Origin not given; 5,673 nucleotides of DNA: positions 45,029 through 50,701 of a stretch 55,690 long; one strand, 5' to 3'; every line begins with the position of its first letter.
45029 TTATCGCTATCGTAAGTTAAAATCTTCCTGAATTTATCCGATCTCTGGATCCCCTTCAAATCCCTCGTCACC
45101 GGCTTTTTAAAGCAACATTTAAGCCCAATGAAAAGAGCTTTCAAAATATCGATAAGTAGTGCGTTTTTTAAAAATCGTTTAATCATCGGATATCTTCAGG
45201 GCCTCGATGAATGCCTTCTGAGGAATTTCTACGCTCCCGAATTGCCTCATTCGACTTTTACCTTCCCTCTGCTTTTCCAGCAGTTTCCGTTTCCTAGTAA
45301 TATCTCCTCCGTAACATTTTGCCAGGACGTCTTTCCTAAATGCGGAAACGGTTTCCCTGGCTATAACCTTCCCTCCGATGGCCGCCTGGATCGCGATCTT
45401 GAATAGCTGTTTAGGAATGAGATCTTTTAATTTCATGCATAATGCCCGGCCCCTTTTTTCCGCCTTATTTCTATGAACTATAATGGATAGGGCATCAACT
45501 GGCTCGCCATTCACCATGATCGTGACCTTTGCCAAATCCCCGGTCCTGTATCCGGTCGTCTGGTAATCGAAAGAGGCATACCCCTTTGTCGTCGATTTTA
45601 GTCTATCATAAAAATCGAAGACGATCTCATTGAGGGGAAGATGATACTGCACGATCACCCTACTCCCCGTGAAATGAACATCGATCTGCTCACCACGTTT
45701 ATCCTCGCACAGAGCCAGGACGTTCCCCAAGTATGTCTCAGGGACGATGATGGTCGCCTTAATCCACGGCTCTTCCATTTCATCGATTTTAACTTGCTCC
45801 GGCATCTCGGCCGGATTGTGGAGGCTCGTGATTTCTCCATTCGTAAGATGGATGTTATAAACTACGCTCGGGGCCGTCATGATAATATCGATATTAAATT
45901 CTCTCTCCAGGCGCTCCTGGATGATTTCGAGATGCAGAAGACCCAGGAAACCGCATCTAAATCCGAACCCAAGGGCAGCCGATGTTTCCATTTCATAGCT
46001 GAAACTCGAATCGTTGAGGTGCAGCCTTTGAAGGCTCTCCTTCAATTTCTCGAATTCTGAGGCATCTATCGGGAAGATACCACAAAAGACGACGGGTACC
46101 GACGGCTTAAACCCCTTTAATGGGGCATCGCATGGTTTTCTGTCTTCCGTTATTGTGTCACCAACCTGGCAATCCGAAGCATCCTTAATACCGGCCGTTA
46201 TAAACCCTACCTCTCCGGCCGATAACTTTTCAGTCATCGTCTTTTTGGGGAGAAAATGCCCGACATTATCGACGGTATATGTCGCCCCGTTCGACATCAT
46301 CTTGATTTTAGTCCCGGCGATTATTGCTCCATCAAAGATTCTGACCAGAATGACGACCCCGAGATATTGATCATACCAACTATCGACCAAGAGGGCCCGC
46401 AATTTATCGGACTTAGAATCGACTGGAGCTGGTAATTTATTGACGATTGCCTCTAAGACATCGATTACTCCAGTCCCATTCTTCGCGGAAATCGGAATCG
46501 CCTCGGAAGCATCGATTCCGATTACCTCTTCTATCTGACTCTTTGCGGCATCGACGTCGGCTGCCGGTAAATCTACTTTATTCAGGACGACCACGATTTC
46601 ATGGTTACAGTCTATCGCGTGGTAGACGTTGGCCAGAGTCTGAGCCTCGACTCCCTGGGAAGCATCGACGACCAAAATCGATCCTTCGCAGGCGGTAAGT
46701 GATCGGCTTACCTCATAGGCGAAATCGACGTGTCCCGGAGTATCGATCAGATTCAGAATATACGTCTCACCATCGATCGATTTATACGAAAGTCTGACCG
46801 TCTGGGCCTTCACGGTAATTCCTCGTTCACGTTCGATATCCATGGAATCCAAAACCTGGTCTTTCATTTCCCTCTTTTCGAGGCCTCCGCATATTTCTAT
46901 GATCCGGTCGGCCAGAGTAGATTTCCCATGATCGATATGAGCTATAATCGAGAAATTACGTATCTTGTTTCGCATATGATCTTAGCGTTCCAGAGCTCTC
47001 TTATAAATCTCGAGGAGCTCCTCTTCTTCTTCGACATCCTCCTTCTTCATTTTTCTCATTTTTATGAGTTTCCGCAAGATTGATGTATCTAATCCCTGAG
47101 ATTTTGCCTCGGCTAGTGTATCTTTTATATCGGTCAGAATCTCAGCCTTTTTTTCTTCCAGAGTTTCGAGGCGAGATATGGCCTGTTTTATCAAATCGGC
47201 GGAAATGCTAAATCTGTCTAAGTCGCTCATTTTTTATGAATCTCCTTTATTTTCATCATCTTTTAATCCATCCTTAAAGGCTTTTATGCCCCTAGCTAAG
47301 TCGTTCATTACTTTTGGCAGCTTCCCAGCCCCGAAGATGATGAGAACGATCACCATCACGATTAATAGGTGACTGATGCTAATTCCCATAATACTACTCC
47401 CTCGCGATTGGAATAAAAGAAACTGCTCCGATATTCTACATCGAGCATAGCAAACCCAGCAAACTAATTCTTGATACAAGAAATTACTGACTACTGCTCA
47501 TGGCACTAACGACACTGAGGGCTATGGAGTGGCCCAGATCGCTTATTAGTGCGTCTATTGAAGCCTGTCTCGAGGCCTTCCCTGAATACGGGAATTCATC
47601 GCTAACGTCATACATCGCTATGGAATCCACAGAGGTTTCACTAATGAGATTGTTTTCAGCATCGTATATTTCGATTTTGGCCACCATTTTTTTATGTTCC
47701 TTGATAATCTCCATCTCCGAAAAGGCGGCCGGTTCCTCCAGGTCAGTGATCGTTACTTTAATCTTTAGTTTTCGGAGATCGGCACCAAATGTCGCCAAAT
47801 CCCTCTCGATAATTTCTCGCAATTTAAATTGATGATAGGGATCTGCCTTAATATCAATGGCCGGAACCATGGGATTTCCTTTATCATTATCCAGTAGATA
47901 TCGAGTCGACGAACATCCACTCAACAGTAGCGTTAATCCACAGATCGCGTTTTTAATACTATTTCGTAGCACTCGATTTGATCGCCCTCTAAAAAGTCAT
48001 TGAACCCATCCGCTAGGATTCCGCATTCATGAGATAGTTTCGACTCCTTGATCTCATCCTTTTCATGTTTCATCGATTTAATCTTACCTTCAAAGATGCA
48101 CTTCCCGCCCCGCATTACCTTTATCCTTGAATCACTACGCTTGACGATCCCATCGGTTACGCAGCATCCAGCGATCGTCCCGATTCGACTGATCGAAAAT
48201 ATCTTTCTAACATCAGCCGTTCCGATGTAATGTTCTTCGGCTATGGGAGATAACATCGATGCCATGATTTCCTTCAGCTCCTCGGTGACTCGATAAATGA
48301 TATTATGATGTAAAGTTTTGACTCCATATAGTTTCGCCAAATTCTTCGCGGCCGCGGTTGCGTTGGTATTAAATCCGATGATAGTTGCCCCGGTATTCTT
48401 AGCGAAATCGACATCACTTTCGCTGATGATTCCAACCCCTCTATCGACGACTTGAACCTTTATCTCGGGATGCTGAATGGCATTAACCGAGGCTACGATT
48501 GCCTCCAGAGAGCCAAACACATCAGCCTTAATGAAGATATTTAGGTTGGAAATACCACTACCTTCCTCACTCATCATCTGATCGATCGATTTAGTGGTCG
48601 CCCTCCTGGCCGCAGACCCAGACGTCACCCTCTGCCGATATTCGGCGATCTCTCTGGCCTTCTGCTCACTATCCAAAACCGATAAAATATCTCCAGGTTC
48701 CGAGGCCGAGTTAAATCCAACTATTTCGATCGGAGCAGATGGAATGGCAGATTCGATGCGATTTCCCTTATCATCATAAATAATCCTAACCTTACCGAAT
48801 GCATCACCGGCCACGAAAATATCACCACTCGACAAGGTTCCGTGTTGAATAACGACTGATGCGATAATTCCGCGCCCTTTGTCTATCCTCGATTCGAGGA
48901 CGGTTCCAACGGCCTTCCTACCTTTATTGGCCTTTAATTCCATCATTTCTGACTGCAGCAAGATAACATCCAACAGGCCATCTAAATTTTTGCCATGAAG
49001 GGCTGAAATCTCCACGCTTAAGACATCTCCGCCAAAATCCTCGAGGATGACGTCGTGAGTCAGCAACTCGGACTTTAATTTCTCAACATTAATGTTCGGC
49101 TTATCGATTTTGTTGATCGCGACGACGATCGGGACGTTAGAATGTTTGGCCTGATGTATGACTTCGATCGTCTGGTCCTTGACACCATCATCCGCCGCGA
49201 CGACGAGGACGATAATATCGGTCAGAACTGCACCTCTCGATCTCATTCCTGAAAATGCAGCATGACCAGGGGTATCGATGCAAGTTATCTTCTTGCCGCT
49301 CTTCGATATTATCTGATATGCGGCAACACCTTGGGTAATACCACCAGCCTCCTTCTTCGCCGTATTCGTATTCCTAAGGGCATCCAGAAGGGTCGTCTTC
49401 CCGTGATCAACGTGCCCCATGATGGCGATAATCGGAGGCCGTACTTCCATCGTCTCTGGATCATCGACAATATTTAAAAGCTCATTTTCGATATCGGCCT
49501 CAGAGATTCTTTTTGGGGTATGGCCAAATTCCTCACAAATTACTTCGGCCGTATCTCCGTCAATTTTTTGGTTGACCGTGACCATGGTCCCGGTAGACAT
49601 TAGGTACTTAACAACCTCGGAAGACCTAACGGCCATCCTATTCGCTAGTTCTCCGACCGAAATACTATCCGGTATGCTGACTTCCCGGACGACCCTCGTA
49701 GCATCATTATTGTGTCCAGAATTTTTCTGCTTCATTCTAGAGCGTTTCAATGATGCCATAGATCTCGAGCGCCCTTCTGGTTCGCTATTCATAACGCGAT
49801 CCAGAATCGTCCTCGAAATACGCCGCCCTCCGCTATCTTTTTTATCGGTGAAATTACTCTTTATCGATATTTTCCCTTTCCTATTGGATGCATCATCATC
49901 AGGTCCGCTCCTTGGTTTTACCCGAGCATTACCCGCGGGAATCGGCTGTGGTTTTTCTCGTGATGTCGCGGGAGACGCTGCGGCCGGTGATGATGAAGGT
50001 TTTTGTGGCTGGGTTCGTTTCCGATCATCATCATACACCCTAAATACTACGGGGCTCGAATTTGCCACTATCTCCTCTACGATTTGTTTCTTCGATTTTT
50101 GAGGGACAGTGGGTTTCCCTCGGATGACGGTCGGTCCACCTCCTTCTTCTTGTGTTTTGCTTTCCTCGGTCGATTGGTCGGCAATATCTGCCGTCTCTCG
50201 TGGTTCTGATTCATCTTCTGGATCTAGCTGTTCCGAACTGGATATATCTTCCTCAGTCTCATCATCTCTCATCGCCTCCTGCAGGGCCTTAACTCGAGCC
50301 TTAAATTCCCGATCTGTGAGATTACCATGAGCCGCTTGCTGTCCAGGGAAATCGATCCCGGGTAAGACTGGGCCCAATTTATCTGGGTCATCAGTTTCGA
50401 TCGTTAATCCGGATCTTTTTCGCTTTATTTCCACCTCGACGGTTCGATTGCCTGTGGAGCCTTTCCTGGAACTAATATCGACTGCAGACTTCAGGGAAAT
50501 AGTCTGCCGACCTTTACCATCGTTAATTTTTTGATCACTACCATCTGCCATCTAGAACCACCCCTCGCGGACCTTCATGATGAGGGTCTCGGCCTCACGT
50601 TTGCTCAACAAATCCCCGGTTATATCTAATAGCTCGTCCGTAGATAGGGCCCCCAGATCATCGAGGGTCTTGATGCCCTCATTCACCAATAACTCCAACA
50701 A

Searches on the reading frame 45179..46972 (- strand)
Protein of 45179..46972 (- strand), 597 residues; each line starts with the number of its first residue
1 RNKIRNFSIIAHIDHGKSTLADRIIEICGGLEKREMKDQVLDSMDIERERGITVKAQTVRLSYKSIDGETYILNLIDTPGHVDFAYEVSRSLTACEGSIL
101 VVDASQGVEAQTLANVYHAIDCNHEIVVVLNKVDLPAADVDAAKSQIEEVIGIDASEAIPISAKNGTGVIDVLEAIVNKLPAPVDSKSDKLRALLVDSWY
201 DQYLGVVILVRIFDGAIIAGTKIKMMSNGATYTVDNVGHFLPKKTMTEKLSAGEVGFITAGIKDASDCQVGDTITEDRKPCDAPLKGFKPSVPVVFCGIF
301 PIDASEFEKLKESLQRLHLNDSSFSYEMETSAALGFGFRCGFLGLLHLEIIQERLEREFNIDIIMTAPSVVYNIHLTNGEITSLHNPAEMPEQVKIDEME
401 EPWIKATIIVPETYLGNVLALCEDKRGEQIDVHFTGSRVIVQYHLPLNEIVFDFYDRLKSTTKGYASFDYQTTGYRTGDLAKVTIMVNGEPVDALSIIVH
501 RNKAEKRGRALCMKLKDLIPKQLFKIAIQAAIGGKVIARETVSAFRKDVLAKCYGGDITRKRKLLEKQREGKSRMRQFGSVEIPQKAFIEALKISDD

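Call 12: find_related_loci(query=window:45179-46972:-, collection=genome_contigs, flank=10000)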
Query window:45179-46972:- (597 aa) in genome_contigs; peptide patterns used: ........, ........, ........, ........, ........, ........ (x = any residue, [..] = any of these).
164 stretches matched a pattern; 130 encode a relative of the query (tblastn E <= 1e-3); the best 80 are kept; 80 distinct loci.
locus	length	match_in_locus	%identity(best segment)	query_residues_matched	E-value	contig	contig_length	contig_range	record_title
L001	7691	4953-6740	94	2-597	0e+0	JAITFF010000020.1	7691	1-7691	MAG: Holosporales bacterium isolate Nm470_bin96 k119_2574956, whole genome shotgun sequence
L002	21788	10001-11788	92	1-597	0e+0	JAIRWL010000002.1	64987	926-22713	MAG: Holosporales bacterium isolate Gsp477_bin11 k119_5230012, whole genome shotgun sequence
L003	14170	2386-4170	90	3-597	0e+0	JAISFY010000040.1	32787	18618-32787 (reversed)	MAG: Holosporales bacterium isolate Gx485_bin74 k119_4210362, whole genome shotgun sequence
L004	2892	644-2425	83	4-597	0e+0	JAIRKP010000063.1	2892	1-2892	MAG: Holosporales bacterium isolate Cc175_bin12 k119_3418934, whole genome shotgun sequence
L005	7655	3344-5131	83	2-597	0e+0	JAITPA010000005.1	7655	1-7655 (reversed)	MAG: Holosporales bacterium isolate Po218_bin89 k119_2981432, whole genome shotgun sequence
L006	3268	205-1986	84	4-597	0e+0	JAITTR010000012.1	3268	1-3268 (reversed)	MAG: Holosporales bacterium isolate Rs511_bin80 k119_2084407, whole genome shotgun sequence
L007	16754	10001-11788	83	2-597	0e+0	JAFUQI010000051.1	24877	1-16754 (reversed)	MAG: Alphaproteobacteria bacterium isolate RGIG4729 Roe_deer_Rectum.Co__c1736030, whole genome shotgun sequence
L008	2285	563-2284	84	2-575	0e+0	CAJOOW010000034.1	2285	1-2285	uncultured Alphaproteobacteria bacterium isolate Rumen_Coassembly_mag_2311 genome assembly, contig: k87_9904600, whole g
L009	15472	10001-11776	69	3-594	0e+0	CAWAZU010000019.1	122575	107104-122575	MAG: uncultured proteobacterium isolate MFD05512.bin.2.95 genome assembly, contig: contig_28371, whole genome shotgun se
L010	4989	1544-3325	68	3-596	0e+0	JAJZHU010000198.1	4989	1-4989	MAG: Proteobacteria bacterium isolate LL7.bin70 NODE_25719_length_4989_cov_1.384821, whole genome shotgun sequence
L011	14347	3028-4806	68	4-596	0e+0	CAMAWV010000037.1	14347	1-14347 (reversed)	MAG: Rickettsia typhi isolate ME-09jul19-104 genome assembly, contig: ME-09jul19-C6228, whole genome shotgun sequence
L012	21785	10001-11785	67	2-596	0e+0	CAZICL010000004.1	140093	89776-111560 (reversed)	MAG TPA_asm: uncultured Rhizobium sp. isolate SRP062349_co2_99 genome assembly, contig: NODE_63_length_140093_cov_32.113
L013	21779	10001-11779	64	4-596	0e+0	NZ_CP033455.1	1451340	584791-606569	Ehrlichia ruminantium strain Omatjenne chromosome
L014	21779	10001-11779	64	4-596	0e+0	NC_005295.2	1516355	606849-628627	Ehrlichia ruminantium str. Welgevonden, complete sequence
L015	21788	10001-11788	61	4-594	0e+0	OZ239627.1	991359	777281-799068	MAG: Rickettsiales bacterium isolate 4c5ad77f-32d0-4741-9139-920a10c1f905 genome assembly, chromosome: 1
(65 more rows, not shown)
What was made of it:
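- Organism: LepA is 90-94% identical to termite-gut Holosporales MAGs and 83-84% to roe deer and rumen MAGs (call 12).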

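Call 39: find_related_loci(query=window:45179-46972:-, collection=metagenome_contigs, flank=10000)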
Query window:45179-46972:- (597 aa) in metagenome_contigs; peptide patterns used: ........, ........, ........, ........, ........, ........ (x = any residue, [..] = any of these).
244 stretches matched a pattern; 159 encode a relative of the query (tblastn E <= 1e-3); the best 80 are kept; 80 distinct loci.
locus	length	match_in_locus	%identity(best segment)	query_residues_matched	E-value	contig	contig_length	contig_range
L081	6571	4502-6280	68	2-594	0e+0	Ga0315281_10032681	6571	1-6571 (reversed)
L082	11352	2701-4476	68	3-594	0e+0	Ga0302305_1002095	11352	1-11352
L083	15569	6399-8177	67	4-596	0e+0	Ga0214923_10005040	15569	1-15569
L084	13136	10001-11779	67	4-596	0e+0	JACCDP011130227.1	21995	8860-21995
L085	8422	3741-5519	68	4-596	0e+0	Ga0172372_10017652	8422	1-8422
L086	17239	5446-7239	58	1-597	0e+0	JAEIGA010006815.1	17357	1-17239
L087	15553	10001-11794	58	1-597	0e+0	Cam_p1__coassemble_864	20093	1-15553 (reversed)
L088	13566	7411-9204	58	1-597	0e+0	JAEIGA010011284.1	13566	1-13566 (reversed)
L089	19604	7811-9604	57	1-597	0e+0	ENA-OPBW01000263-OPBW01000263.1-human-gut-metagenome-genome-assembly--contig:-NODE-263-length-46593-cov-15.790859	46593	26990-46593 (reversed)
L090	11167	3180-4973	57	1-597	0e+0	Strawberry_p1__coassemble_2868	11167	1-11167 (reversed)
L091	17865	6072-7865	56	1-597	0e+0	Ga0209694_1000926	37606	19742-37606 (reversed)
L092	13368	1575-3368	56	1-597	0e+0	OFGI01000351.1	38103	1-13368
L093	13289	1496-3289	57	1-597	0e+0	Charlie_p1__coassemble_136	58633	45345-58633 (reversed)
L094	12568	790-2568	57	1-592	0e+0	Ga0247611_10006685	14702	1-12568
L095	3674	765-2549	56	1-594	0e+0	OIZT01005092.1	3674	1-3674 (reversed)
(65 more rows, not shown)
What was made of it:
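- Tried and rejected: The metagenome scan with LepA found nothing closer than 68% identity (call 39).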

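Call 73: search_protein_families(library=pfam, proteins=[L002:12220-14346:+, L002:14364-15368:-, L002:15751-17064:-, L003:4602-6734:+, L003:6953-8107:+, L003:8125-10722:+, L003:10738-11520:+], max_evalue=0.0001)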
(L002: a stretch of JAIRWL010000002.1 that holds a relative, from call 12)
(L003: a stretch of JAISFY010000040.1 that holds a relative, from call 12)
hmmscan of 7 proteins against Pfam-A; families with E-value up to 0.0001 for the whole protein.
L002:12220-14346:+ (708 aa): 6 families
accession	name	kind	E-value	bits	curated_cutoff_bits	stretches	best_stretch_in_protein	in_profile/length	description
PF13328.12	HD_4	-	3.4e-44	150.8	27.2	1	26-176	1-155/156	HD domain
PF04607.23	RelA_SpoT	-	1.3e-40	138.6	27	1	236-345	1-111/113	Region found in RelA / SpoT proteins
PF02824.27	TGS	-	1e-16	61.1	22.2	1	388-446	2-60/60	TGS domain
PF01966.28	HD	-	1.6e-11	45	22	1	46-144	2-116/116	HD domain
PF13291.12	ACT_4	-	1.2e-10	42.3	27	1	630-700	2-73/80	ACT domain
PF19296.4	RelA_AH_RIS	-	4.2e-10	40.5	23.8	1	457-535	1-79/185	RelA/SpoT, AH and RIS domains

L002:14364-15368:- (334 aa): 1 family
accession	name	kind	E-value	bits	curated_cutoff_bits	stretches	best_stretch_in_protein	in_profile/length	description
PF02606.20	LpxK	-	6e-75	252.8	27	1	20-326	3-326/328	Tetraacyldisaccharide-1-P 4'-kinase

L002:15751-17064:- (437 aa): 2 families
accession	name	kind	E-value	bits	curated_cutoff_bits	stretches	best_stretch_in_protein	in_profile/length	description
PF13520.12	AA_permease_2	-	2.1e-51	175.7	27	1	8-403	1-401/427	Amino acid permease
PF00324.27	AA_permease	-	2.6e-29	102.7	24.6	1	16-419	5-426/470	Amino acid permease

L003:4602-6734:+ (710 aa): 6 families
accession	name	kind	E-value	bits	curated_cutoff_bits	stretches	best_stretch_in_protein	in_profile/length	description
PF13328.12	HD_4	-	2.6e-45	154.4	27.2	1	26-176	1-155/156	HD domain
PF04607.23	RelA_SpoT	-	2.5e-40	137.7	27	1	236-345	1-111/113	Region found in RelA / SpoT proteins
PF02824.27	TGS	-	9.2e-19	67.7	22.2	1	388-446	2-60/60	TGS domain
PF01966.28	HD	-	1.5e-11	45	22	1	46-144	2-116/116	HD domain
PF19296.4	RelA_AH_RIS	-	1.4e-10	42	23.8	1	457-535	1-79/185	RelA/SpoT, AH and RIS domains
PF13291.12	ACT_4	-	1.3e-08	35.8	27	1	631-699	3-72/80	ACT domain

L003:6953-8107:+ (384 aa): 3 families
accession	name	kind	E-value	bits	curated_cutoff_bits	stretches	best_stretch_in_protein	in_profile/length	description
PF02163.28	Peptidase_M50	-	5.2e-64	216.1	27.2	1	29-368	2-220/221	Peptidase family M50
PF17820.7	PDZ_6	-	1.7e-07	31.3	27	1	167-212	9-54/54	PDZ domain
PF13180.12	PDZ_2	-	2.1e-05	25.2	27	1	170-223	26-79/80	PDZ domain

L003:8125-10722:+ (865 aa): 4 families
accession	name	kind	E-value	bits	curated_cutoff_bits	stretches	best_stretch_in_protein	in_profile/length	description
PF07244.20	POTRA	-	8.3e-64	212.7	21.3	5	92-169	1-79/79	Surface antigen variable number repeat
PF01103.29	Omp85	-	6.2e-36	125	24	1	446-865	1-325/325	Omp85 superfamily domain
PF08478.15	POTRA_1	-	6.6e-07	30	23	0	347-399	3-55/69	POTRA domain, FtsQ-type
PF08479.16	POTRA_2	-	3.2e-05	24.1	24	0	94-142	3-51/76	POTRA domain, ShlB-type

L003:10738-11520:+ (260 aa): 0 families

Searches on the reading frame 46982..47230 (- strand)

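Call 25: search_protein_families(library=pfam, proteins=[window:46982-47230:-], max_evalue=0.001)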
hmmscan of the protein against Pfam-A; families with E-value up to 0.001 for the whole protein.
window:46982-47230:- (82 aa): 1 family
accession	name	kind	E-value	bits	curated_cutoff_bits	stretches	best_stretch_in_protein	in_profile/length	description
PF10073.14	GapR_DNA-bd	-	2.4e-23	82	22.6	1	11-81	2-72/72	GapR-like, DNA-binding domain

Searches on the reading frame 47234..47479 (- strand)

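Call 48: search_protein_families(library=pfam, proteins=[window:47234-47479:-], max_evalue=0.00001)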
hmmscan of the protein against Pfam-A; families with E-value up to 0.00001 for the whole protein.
window:47234-47479:- (81 aa): 1 family
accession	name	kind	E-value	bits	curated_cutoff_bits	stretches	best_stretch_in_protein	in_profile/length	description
PF02416.21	TatA_B_E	-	4.1e-12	45.6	21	1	33-77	1-45/53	mttA/Hcf106 family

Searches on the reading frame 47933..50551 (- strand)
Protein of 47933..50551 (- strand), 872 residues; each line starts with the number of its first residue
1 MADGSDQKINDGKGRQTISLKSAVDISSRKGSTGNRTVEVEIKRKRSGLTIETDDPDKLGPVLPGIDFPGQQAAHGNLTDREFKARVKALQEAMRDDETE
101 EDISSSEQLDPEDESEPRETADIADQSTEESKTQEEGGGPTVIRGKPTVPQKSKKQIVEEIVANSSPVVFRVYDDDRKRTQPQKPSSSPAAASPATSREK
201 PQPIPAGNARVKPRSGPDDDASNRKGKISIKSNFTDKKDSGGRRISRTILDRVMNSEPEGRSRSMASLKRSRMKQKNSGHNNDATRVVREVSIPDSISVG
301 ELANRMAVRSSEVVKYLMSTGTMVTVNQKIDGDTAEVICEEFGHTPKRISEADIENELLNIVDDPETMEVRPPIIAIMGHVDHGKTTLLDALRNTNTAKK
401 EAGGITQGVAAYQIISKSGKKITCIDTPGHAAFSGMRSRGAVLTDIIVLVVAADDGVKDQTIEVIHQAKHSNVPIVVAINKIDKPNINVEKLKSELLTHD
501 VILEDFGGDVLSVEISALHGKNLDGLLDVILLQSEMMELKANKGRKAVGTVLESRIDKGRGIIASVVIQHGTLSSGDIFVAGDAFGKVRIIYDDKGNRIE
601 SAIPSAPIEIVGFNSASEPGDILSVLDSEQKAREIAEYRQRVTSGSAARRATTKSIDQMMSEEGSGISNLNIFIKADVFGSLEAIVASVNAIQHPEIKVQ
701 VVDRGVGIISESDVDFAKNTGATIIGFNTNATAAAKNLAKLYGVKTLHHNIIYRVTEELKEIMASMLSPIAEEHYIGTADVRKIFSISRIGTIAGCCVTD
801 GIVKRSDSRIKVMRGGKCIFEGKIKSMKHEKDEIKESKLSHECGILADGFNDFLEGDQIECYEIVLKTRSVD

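Call 25: search_protein_families(library=pfam, proteins=[window:47933-50551:-], max_evalue=0.001)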
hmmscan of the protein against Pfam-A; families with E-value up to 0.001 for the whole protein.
window:47933-50551:- (872 aa): 8 families
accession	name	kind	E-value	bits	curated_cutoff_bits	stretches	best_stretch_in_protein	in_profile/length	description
PF00009.33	GTP_EFTU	-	5.1e-34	117.9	26.5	1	374-531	5-183/188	Elongation factor Tu GTP binding domain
PF11987.13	IF-2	-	8e-31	106.8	27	1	649-760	5-117/117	Translation-initiation factor 2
PF22042.2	EF-G_D2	-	1.6e-21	76.7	27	1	546-625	1-83/84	Elongation factor G domain 2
PF04760.21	IF2_N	-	2.6e-14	53.2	25.3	1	295-345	2-53/53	Translation initiation factor IF-2, N-terminal region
PF01926.29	MMR_HSR1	-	4.2e-11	43.4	21.9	1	375-481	2-113/113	50S ribosome-binding GTPase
PF02421.24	FeoB_N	-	4.1e-06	26.8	27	1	375-499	3-132/156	Ferrous iron transport protein B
PF09439.16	SRPRB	-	0.0002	21.3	25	0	373-434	4-60/178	Signal recognition particle receptor beta subunit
PF00025.27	Arf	-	0.00028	20.9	22.3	1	375-528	17-168/174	ADP-ribosylation factor family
